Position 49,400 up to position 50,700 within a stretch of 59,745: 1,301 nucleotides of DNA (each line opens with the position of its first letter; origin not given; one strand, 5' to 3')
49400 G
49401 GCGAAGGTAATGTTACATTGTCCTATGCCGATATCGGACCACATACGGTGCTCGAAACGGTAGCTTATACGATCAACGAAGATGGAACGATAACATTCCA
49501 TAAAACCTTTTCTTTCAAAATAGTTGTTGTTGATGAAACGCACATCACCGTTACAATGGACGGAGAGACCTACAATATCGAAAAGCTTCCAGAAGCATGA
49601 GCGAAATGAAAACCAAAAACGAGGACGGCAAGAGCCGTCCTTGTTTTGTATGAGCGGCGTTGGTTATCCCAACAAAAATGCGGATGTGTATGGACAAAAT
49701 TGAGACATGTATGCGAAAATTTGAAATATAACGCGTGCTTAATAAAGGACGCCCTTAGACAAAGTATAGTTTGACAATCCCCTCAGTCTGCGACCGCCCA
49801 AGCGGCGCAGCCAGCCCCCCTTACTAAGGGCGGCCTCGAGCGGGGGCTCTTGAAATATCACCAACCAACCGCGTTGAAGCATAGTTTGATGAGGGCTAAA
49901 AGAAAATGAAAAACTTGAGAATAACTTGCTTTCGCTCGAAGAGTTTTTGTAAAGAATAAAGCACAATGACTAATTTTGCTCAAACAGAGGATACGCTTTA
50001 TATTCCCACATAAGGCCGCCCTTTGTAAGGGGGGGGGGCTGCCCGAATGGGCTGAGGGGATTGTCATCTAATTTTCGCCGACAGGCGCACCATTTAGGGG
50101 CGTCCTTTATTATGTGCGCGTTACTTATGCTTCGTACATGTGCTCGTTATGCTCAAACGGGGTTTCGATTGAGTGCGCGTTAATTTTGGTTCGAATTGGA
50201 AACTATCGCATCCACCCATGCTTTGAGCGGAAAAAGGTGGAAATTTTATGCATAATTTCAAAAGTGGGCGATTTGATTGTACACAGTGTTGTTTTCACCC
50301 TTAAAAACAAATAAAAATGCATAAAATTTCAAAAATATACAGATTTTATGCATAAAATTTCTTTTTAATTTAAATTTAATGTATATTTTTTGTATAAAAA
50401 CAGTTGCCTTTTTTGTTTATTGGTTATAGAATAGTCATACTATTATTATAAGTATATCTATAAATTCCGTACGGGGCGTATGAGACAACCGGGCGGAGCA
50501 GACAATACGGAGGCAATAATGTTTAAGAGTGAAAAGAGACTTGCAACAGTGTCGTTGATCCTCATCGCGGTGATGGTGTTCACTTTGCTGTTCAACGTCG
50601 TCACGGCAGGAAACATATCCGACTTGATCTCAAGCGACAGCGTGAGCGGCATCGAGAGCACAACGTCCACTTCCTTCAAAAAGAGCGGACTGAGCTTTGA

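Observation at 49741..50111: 371-bp nested inverted-repeat element between two giant surface-protein genes (MITE, inverton or structured RNA?)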

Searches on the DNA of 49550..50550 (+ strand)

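Call 7: search_rna_families(source=window, start=49550, end=50550, threshold=evalue, max_evalue=10, show_alignments=3)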
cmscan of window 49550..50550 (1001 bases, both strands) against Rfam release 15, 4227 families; matches with E-value up to 10: 2.
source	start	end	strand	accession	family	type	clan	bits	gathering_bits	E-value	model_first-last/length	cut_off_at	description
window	50246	50339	+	RF01463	rli27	Gene; sRNA;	-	25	55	5.8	1-99/99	no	Listeria sRNA rli27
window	49772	50066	-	RF04209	MIR7533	Gene; miRNA;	-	17.2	230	0.94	1-249/249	no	MIR7533 microRNA precursor family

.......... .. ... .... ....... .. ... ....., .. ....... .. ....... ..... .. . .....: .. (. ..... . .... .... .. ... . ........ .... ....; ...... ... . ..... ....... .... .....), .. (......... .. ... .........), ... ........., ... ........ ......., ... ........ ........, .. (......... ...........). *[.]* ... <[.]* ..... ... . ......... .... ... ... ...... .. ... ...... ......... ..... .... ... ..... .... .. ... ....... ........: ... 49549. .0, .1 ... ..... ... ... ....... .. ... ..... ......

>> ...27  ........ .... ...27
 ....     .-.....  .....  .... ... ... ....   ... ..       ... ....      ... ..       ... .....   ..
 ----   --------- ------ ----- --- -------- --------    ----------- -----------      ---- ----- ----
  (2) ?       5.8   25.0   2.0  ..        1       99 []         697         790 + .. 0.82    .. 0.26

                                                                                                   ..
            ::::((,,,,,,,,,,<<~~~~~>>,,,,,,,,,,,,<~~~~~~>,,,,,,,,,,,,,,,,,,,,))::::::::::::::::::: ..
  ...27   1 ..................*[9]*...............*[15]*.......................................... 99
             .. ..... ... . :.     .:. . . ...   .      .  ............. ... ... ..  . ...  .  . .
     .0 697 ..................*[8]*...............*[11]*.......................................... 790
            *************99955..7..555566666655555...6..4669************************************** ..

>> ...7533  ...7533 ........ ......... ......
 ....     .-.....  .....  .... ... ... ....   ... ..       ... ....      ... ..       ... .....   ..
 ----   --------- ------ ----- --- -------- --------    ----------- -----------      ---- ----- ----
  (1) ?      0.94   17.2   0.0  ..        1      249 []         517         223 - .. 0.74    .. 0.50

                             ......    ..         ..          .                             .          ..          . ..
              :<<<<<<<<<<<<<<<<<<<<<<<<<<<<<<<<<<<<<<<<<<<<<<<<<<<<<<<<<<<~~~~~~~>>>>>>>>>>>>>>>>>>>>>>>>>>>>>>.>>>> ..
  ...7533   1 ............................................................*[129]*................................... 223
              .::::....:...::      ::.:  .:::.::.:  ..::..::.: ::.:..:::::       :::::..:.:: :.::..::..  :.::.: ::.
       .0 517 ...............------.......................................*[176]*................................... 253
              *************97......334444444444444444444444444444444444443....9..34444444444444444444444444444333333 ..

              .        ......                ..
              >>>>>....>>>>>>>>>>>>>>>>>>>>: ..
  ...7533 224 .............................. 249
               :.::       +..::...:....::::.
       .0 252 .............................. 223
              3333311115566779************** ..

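Call 36: build_rna_model(alignment_id=A2, structure=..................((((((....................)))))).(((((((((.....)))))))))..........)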
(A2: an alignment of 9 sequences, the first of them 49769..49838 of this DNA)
Model R1 built from alignment A2 (9 sequences, 84 columns); structure: as given.
model positions 63; base pairs 15; branch points 1; effective number of sequences 3.86; information 0.888 bits per position. Calibrated on 0.2 Mb of random sequence (short: E-values are rough).
structure used (alignment columns):
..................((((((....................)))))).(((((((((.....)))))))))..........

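Call 37: search_with_rna_model(model_id=R1, sources=[window, L001, L002, L003, L004, L005, L006, L008, L016, L029, L044, L023, L039, L062, L025, L030, L011, L012, L013, L014, L017, L018, L021, L034, L036, L064, L069], max_evalue=1, make_alignment=true)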
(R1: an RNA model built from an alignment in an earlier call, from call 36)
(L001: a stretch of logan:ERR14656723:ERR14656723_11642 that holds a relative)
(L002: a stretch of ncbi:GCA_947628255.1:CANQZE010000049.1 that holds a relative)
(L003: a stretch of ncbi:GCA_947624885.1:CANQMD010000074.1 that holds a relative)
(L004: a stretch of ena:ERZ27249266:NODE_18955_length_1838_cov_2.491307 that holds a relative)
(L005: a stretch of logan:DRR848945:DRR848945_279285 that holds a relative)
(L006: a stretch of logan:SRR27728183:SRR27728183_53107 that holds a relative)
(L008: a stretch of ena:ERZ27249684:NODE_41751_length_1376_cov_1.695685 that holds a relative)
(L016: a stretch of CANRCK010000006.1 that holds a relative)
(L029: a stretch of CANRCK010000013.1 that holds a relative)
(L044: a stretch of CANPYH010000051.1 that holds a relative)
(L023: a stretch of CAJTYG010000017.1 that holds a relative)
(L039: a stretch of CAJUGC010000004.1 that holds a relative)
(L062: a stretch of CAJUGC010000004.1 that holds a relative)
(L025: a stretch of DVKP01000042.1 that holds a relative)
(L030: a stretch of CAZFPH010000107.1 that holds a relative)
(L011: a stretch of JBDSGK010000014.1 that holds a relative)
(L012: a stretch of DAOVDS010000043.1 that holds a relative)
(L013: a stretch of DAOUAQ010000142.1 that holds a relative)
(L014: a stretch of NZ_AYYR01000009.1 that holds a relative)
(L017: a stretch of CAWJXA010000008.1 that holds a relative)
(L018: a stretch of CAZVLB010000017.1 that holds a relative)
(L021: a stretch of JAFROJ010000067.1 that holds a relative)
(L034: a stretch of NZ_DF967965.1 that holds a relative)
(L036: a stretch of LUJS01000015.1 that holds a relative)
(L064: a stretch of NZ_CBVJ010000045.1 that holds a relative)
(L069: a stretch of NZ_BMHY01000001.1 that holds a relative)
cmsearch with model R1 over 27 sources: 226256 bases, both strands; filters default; matches with E-value up to 1: 39.
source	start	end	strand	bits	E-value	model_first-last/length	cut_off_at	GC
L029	6725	6787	+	83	1.8e-21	1-63/63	no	0.56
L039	2121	2183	+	82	3.5e-21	1-63/63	no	0.54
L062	2728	2790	+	77.2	8.5e-20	1-63/63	no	0.52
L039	1949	2013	+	75.8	2.1e-19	1-63/63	no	0.57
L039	2022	2088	+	70.7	5.8e-18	1-63/63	no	0.54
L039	509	570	+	70.3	7.4e-18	1-63/63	no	0.55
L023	3116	3195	+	65.7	1.5e-16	1-63/63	no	0.55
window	49769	49843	+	64.8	2.8e-16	1-63/63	no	0.68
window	50006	50069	-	53.3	5e-13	1-63/63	no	0.62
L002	7131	7239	-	45.3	9.6e-11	1-63/63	no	0.51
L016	7029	7100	-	40.1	2.9e-09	1-63/63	no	0.58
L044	557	600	-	35.5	5.8e-08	1-63/63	no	0.64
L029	6651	6715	-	35.4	6.4e-08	1-63/63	no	0.72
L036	4723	4777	-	22.2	0.00035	1-63/63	no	0.58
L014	1131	1193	-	22.2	0.00035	1-63/63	no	0.51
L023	3166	3186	-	22.2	0.00036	34-54/63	no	0.57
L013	4183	4210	+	21.9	0.00043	1-63/63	no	0.39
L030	2869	2907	+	21.7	0.00049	1-63/63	no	0.51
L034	2088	2130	+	21.3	0.00064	1-63/63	no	0.56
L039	2154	2174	-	21.3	0.00064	34-54/63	no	0.62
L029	6758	6778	-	21.3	0.00064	34-54/63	no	0.62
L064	2703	2735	+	21.1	0.00071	1-63/63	no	0.36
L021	7227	7281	-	20.9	0.00081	1-63/63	no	0.55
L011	4349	4381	-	20.8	0.00086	1-63/63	no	0.42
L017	2639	2674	-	20.6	0.001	1-63/63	no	0.5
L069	2648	2669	-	20.5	0.001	1-63/63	no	0.36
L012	1973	2015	+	20.5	0.0011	1-63/63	no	0.53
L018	7420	7447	-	20.4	0.0011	1-63/63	no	0.46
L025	1952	1978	-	20.2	0.0013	1-63/63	no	0.48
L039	2059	2079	-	20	0.0015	34-54/63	no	0.67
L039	541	561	-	19.2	0.0025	34-54/63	no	0.71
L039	1982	2004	-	16.1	0.019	34-54/63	no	0.65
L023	3017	3086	-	15.1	0.036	1-63/63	no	0.39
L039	2214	2226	+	11.2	0.46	38-50/63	no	0.62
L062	2761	2781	-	10.9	0.59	34-54/63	no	0.62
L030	285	311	+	10.4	0.8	1-63/63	no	0.44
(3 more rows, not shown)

Alignment A3: 39 matches aligned to the model, 137 columns, each read 5' to 3' on its own strand. Consensus structure (alignment columns), stored with it:
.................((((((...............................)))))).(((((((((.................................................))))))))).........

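Call 41: search_with_rna_model(model_id=R1, sources=[L070, L071, L072], max_evalue=1)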
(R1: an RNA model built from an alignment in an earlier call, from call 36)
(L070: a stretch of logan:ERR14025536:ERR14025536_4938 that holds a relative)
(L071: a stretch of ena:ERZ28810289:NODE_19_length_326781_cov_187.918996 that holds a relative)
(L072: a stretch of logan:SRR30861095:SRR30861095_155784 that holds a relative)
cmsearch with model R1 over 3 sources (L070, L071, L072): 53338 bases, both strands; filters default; matches with E-value up to 1: 0.
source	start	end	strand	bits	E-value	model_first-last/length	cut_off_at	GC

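Call 65: search_with_rna_model(model_id=R1, sources=[L124, L111, L135, L146, L115], max_evalue=0.001)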
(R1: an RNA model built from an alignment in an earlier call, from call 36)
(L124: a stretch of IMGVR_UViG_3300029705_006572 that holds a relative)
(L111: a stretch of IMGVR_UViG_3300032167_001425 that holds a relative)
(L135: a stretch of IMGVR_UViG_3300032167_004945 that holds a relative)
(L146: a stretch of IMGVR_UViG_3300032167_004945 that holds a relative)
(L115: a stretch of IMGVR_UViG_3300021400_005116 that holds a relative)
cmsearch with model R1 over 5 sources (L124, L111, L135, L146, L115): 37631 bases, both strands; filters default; matches with E-value up to 0.001: 39.
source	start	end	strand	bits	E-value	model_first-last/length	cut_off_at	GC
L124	2749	2811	+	46.7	6.2e-12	1-63/63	no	0.48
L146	1663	1727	+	45.9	1.1e-11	1-63/63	no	0.57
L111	2211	2273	-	45.4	1.5e-11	1-63/63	no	0.71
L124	8082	8138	+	42.7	8.5e-11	1-63/63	no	0.56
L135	3212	3268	-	42.7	8.5e-11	1-63/63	no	0.56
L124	2863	2922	+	42.3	1.1e-10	1-63/63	no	0.67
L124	4924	4979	+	41.9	1.4e-10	1-63/63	no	0.64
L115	978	1039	+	41.9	1.5e-10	1-63/63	no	0.63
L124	11896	11954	-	40.7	3.2e-10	1-63/63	no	0.54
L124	10287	10345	-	40.7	3.3e-10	1-63/63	no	0.56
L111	6322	6383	-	40.2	4.5e-10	1-63/63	no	0.63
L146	1778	1834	+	40.2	4.6e-10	1-63/63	no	0.61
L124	8350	8407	+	39.9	5.3e-10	1-63/63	no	0.6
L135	2943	3000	-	39.9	5.3e-10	1-63/63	no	0.6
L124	4757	4817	+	39.9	5.3e-10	1-63/63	no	0.51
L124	6416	6471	+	39.4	7.5e-10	1-63/63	no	0.57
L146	135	192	+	38.8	1.2e-09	1-63/63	no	0.57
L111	6730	6791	-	37.8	2.1e-09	1-63/63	no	0.58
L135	1005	1063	+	37.4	2.8e-09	1-63/63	no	0.58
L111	7246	7353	-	31.8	1.1e-07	1-63/63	no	0.64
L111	5702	5752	-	31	1.8e-07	11-63/63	no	0.65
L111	5755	5811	-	30.6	2.3e-07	1-63/63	no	0.65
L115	904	976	+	30.4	2.7e-07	1-63/63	no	0.67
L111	2163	2210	-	29.5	5e-07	14-63/63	no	0.58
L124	6193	6246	+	26.3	4.1e-06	1-63/63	no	0.65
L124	10230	10297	+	26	4.9e-06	1-63/63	no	0.59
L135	1053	1120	-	26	4.9e-06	1-63/63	no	0.59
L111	4958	5011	-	25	9.1e-06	1-63/63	no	0.67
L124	8189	8242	+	23.6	2.3e-05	1-63/63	no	0.61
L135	3108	3161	-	23.6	2.3e-05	1-63/63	no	0.61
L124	4858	4920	-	22.8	4e-05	1-63/63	no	0.52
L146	1717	1779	-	22.7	4.2e-05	1-63/63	no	0.56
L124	8128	8190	-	22.3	5.6e-05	1-63/63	no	0.59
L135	3160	3222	+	22.3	5.6e-05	1-63/63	no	0.59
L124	2801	2863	-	20.9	0.00014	1-63/63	no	0.63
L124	6360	6417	-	20.9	0.00014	1-63/63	no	0.64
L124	11839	11906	+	20.6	0.00017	1-63/63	no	0.56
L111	4963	4981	+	18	0.00092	35-53/63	no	0.63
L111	7275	7293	+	18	0.00092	35-53/63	no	0.63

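Call 68: search_with_rna_model(model_id=R1, sources=[L080, L083, L084, L085, L086, L087, L088, L089, L090, L091, L092, L093, L094, L095, L096, L097, L098, L099, L100, L102, L103, L105, L106, L107, L108, L110, L111, L112, L114, L115, L116, L117, L118, L119, L122, L123, L124, L125, L126, L127, L128, L129, L130, L132, L134, L136, L137, L138, L139, L142, L143, L145, L147, L149, L150, L151, L152, L153, L154, L156, L157, L158, L159], max_evalue=1e-7, make_alignment=true)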
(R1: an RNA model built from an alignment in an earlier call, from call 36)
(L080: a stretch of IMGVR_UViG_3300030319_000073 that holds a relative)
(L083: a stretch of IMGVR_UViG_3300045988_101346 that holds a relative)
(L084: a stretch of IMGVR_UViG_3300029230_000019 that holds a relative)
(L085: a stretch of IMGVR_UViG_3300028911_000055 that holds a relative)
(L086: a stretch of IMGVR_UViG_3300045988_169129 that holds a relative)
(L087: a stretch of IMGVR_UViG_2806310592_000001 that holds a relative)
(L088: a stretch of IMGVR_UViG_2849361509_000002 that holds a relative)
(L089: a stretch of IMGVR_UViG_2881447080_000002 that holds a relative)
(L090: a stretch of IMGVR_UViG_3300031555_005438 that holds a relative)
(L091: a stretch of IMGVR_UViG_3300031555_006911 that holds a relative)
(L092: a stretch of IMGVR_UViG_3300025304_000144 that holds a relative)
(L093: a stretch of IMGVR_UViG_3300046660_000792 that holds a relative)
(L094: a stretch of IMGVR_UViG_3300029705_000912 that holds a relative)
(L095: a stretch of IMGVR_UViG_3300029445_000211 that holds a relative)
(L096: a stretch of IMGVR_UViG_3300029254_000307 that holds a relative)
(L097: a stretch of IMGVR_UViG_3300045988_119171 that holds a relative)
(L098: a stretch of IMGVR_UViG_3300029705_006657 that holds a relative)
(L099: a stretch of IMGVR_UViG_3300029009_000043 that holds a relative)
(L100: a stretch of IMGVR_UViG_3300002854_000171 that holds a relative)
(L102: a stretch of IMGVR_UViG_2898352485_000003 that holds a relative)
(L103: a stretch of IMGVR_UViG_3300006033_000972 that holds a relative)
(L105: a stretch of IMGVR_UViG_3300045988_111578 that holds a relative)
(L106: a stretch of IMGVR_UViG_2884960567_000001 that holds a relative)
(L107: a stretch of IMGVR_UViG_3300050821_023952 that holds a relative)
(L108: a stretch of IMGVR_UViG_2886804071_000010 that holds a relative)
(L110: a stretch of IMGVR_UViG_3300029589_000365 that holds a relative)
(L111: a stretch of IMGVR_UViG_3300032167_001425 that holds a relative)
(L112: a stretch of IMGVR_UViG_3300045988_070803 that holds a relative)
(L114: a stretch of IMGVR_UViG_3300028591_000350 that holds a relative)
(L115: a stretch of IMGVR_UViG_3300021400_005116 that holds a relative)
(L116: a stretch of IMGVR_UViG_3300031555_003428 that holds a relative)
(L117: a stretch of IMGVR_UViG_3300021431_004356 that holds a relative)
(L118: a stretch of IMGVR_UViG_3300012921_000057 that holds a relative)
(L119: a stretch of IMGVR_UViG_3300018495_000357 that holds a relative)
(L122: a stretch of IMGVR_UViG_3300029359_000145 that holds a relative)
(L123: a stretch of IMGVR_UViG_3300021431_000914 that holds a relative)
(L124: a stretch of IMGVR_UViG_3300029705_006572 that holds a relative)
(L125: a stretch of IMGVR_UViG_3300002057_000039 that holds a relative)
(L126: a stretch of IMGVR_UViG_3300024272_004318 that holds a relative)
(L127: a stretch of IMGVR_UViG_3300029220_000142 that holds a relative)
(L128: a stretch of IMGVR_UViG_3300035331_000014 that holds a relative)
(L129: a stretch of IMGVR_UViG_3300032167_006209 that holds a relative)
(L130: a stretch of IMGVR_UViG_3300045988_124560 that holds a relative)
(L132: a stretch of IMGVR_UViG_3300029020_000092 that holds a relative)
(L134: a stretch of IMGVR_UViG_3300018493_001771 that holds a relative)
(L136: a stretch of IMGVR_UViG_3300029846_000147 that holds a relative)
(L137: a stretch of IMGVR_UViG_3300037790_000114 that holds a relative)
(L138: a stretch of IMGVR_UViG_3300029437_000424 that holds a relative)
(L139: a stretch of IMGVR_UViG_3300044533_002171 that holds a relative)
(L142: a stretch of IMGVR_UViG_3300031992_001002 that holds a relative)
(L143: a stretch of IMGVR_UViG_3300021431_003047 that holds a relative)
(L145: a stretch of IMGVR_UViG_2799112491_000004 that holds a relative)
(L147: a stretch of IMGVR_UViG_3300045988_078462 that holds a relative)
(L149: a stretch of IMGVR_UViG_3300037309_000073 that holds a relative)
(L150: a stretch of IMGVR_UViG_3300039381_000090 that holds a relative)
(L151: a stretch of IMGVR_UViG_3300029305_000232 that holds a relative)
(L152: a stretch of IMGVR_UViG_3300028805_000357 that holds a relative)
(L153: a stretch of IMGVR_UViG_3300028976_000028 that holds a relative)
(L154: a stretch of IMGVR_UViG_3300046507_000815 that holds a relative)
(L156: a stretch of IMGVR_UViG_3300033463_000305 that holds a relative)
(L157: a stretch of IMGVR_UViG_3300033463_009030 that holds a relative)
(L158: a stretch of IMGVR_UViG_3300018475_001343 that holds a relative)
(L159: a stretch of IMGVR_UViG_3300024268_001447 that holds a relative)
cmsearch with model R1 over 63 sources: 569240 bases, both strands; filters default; matches with E-value up to 1e-7: 54.
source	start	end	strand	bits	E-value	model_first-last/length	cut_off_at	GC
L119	9333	9396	-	53.2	1.4e-12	1-63/63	no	0.64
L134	4515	4578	-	53.2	1.4e-12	1-63/63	no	0.64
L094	2493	2554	+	52.6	2e-12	1-63/63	no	0.6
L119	1062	1123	-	50.8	6.4e-12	1-63/63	no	0.55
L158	4818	4879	-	50.8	6.6e-12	1-63/63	no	0.55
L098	9027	9088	-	50.3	9.4e-12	1-63/63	no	0.63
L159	2366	2427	+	50.3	9.4e-12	1-63/63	no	0.63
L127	15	75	+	48.9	2.4e-11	1-63/63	no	0.64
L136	135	197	-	48.5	3e-11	1-63/63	no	0.67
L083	1501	1559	+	48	4.1e-11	1-63/63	no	0.59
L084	3705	3763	+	48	4.1e-11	1-63/63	no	0.59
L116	6121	6177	+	48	4.1e-11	1-63/63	no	0.6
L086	3270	3330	+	48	4.1e-11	1-63/63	no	0.64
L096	1339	1397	+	47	7.9e-11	1-63/63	no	0.58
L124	2749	2811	+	46.7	9.4e-11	1-63/63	no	0.48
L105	7256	7320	-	46.6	1e-10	1-63/63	no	0.57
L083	8736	8794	+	45.7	1.9e-10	1-63/63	no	0.61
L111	2211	2273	-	45.4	2.3e-10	1-63/63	no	0.71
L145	10720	10778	+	45.1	2.7e-10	1-63/63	no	0.61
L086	7308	7368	+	45.1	2.7e-10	1-63/63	no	0.66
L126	4206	4277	-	44.1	5.2e-10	1-63/63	no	0.47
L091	5077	5133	-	43.8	6.6e-10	1-63/63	no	0.67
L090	4545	4601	-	42.9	1.2e-09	1-63/63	no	0.67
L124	8082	8138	+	42.7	1.3e-09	1-63/63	no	0.56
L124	2863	2922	+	42.3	1.7e-09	1-63/63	no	0.67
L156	3370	3423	-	42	2.1e-09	1-63/63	no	0.74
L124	4924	4979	+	41.9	2.2e-09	1-63/63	no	0.64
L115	978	1039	+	41.9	2.3e-09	1-63/63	no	0.63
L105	9349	9412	-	41.7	2.6e-09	1-63/63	no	0.64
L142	7971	8030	+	41.6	2.7e-09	1-63/63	no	0.63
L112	2960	3020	-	41.5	2.9e-09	1-63/63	no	0.62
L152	1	57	+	41.1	3.9e-09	1-63/63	no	0.6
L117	7183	7241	+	41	4.1e-09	1-63/63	no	0.66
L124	11896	11954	-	40.7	4.9e-09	1-63/63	no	0.54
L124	10287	10345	-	40.7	5e-09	1-63/63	no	0.56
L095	376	433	-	40.5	5.6e-09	1-63/63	no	0.55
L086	6719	6776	+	40.4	6.2e-09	1-63/63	no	0.76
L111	6322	6383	-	40.2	6.7e-09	1-63/63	no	0.63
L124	8350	8407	+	39.9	8e-09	1-63/63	no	0.6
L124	4757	4817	+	39.9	8e-09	1-63/63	no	0.51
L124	6416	6471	+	39.4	1.1e-08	1-63/63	no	0.57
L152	5319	5379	+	38.6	1.9e-08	1-63/63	no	0.62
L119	10009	10074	-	38.4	2.2e-08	1-63/63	no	0.67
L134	5192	5257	-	38.4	2.2e-08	1-63/63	no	0.67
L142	8032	8093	+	38.2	2.5e-08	1-63/63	no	0.61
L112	6721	6779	-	38.2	2.5e-08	1-63/63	no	0.54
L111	6730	6791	-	37.8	3.2e-08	1-63/63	no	0.58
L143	2313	2369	-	37.5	4e-08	1-63/63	no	0.63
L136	2458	2520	-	37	5.7e-08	1-63/63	no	0.6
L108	1578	1631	-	36.8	6.2e-08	1-63/63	no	0.59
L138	8267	8325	+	36.8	6.3e-08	1-63/63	no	0.61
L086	6552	6612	+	36.7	6.8e-08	1-63/63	no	0.69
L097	2450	2508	+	36.3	8.7e-08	1-63/63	no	0.53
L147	1378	1436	-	36.3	8.7e-08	1-63/63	no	0.53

Alignment A5: 54 matches aligned to the model, 83 columns, each read 5' to 3' on its own strand. Consensus structure (alignment columns), stored with it:
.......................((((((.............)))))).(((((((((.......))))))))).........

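Call 70: build_rna_model(alignment_id=A5)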
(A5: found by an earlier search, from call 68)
Model R2 built from alignment A5 (54 sequences, 83 columns); structure: stored with the alignment.
model positions 62; base pairs 15; branch points 1; effective number of sequences 6.05; information 0.902 bits per position. Calibrated on 0.2 Mb of random sequence (short: E-values are rough).
structure used (alignment columns):
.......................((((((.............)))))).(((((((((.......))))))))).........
